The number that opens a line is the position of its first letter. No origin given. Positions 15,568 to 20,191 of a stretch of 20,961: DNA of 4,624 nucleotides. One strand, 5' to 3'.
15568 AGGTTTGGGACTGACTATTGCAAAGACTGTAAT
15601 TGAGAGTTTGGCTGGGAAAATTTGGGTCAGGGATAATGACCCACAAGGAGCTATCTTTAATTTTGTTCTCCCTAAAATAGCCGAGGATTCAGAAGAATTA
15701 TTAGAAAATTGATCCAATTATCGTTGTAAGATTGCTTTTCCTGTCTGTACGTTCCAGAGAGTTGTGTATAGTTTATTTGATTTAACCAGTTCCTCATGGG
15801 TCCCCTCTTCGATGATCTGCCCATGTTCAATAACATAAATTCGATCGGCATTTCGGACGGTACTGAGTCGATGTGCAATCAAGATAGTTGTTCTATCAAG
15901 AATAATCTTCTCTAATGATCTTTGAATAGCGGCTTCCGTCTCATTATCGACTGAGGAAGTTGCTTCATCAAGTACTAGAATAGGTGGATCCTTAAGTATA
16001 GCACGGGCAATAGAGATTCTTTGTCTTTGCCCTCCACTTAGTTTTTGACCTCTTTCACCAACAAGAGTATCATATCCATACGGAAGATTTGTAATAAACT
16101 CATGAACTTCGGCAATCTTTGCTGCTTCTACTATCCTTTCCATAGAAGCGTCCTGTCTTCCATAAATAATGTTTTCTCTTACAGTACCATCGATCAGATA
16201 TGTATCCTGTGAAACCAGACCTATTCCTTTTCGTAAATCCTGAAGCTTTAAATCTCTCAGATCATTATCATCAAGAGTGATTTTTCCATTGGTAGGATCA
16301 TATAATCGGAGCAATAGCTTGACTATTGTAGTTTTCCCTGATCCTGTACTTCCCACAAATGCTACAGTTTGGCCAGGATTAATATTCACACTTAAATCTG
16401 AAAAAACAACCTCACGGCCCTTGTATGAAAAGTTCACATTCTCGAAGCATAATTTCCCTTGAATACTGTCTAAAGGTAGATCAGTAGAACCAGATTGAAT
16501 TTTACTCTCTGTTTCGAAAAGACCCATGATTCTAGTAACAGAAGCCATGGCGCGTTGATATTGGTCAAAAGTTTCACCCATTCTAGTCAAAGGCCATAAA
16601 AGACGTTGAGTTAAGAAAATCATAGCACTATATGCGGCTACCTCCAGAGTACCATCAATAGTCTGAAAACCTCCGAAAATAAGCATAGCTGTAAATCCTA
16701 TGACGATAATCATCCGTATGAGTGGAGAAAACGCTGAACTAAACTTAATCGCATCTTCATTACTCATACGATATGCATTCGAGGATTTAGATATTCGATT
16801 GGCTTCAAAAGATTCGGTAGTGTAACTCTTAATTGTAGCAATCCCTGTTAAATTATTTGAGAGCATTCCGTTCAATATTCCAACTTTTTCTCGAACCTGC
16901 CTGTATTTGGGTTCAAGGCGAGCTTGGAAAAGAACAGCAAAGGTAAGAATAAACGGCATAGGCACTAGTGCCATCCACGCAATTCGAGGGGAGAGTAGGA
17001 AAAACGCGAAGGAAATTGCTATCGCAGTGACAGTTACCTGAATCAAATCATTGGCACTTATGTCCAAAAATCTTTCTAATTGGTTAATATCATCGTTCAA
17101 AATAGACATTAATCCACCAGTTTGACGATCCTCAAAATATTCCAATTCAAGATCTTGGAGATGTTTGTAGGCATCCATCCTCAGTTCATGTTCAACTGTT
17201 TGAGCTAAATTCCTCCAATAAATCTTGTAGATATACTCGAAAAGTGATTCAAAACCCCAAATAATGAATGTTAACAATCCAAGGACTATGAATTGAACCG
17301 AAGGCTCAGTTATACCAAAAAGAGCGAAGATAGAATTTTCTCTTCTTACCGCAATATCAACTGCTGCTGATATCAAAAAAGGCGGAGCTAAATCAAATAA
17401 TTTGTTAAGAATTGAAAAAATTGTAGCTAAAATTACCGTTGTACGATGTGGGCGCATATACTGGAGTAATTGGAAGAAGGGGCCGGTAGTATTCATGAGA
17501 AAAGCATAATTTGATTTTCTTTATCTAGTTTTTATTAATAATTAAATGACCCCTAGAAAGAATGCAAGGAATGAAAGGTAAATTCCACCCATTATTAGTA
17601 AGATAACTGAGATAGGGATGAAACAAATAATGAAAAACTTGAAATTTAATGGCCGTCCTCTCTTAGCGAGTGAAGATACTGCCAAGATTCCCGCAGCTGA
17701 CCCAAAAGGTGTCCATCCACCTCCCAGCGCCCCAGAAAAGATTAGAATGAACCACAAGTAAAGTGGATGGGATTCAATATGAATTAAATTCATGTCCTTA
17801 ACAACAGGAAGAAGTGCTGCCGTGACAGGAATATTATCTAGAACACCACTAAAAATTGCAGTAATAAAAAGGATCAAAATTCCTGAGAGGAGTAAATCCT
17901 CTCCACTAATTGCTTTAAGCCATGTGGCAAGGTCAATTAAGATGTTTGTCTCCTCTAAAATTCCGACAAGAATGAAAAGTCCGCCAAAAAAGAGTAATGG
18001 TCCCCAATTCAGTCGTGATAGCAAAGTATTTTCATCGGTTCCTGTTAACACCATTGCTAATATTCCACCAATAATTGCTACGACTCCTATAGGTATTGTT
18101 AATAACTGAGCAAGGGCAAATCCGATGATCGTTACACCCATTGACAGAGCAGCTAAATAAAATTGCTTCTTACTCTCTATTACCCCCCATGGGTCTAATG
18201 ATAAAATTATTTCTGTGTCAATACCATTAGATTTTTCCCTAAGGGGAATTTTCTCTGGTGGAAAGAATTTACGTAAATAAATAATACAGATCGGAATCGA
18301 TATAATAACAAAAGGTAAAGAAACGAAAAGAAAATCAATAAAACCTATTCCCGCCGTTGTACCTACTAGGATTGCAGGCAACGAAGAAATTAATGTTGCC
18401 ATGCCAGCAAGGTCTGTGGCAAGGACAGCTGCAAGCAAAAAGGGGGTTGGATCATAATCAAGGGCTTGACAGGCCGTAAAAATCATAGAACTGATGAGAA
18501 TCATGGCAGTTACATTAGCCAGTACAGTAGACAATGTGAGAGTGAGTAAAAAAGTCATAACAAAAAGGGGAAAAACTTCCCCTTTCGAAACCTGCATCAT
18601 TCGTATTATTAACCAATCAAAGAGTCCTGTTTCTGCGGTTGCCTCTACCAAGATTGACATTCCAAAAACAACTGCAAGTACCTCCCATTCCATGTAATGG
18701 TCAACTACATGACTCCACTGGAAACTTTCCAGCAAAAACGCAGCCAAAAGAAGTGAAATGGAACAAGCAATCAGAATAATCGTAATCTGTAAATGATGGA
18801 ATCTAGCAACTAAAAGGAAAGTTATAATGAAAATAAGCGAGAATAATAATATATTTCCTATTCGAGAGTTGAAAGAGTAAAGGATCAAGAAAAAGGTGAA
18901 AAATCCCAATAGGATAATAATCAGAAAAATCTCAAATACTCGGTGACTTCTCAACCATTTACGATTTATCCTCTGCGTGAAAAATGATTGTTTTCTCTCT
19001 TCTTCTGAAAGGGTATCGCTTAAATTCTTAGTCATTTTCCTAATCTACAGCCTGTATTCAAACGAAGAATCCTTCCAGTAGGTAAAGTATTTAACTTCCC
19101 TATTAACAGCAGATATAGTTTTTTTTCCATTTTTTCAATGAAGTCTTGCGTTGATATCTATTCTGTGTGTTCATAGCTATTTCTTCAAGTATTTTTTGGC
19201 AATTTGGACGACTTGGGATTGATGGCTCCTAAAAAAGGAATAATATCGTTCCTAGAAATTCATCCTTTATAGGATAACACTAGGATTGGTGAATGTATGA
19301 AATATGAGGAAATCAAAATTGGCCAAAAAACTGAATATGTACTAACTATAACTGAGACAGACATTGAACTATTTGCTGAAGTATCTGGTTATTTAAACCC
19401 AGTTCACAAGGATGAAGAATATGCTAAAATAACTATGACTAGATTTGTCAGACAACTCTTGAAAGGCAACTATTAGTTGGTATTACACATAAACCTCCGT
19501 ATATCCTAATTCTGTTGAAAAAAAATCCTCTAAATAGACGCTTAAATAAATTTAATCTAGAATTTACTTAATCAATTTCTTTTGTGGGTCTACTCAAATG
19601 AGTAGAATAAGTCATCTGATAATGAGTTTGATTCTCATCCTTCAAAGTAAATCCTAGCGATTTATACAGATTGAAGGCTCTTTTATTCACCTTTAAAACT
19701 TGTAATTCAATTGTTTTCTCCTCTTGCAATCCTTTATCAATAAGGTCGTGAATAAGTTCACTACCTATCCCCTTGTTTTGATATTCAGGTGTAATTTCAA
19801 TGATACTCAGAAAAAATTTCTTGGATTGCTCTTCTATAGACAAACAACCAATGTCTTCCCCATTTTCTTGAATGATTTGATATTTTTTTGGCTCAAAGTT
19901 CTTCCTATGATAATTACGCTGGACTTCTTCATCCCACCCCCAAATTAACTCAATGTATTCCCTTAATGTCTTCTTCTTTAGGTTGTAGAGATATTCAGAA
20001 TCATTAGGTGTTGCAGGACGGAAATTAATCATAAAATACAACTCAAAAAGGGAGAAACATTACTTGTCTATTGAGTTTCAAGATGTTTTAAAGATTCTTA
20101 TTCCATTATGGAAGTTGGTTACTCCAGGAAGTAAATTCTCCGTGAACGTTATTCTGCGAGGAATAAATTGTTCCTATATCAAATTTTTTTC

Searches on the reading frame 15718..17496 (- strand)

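Call 74: search_protein_families(library=pfam, proteins=[window:15718-17496:-], max_evalue=0.001)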
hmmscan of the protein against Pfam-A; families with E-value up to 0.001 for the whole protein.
window:15718-17496:- (592 aa): 3 families
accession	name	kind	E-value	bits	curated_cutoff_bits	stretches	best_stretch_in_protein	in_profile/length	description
PF00664.28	ABC_membrane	-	8.5e-37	127.8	28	1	21-302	1-273/274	ABC transporter transmembrane region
PF00005.33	ABC_tran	-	2.3e-35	122.6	25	1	366-514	2-137/137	ABC transporter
PF02463.25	SMC_N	-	2.1e-05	24.5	40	1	405-558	110-213/220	RecF/RecN/SMC N terminal domain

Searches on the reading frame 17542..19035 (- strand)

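Call 74: search_protein_families(library=pfam, proteins=[window:17542-19035:-], max_evalue=0.001)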
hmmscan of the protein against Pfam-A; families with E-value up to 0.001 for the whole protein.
window:17542-19035:- (497 aa): 3 families
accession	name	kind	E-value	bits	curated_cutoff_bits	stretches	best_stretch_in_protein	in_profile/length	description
PF03600.22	CitMHS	-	1.8e-47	162.5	31.9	1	84-432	9-334/336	Citrate transporter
PF02040.21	ArsB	-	3.8e-13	50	22.2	1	67-486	4-420/423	Arsenical pump membrane protein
PF00939.25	Na_sulph_symp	-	1.5e-10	41.2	27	2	230-488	213-467/472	Sodium:sulfate symporter transmembrane region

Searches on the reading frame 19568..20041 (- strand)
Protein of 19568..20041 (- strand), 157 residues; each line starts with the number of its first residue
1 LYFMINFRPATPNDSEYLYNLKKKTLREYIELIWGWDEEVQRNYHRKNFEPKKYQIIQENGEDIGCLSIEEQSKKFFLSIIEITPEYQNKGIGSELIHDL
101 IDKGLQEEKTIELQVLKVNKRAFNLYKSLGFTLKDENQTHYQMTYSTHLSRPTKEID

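Call 74: search_protein_families(library=pfam, proteins=[window:19568-20041:-], max_evalue=0.001)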
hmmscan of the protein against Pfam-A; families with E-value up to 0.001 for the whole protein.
window:19568-20041:- (157 aa): 7 families
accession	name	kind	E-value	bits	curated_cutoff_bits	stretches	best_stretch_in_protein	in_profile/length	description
PF00583.31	Acetyltransf_1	-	4.1e-13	50.1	20.7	1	31-131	9-116/116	Acetyltransferase (GNAT) family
PF13508.13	Acetyltransf_7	-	1.4e-10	41.9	27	1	56-132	7-83/84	Acetyltransferase (GNAT) domain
PF13673.13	Acetyltransf_10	-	4e-09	36.9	23.6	1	52-140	31-116/128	Acetyltransferase (GNAT) domain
PF08445.16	FR47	-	4.2e-09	36.7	22.1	1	77-137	23-83/86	FR47-like protein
PF13302.13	Acetyltransf_3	-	1.1e-07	33.1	25.4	1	6-132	3-138/138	Acetyltransferase (GNAT) domain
PF14542.12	Acetyltransf_CG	-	0.00034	21.1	30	1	54-112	2-61/80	GCN5-related N-acetyl-transferase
PF09548.15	Spore_III_AB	-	0.00075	20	32.5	0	28-84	81-137/170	Stage III sporulation protein AB (spore_III_AB)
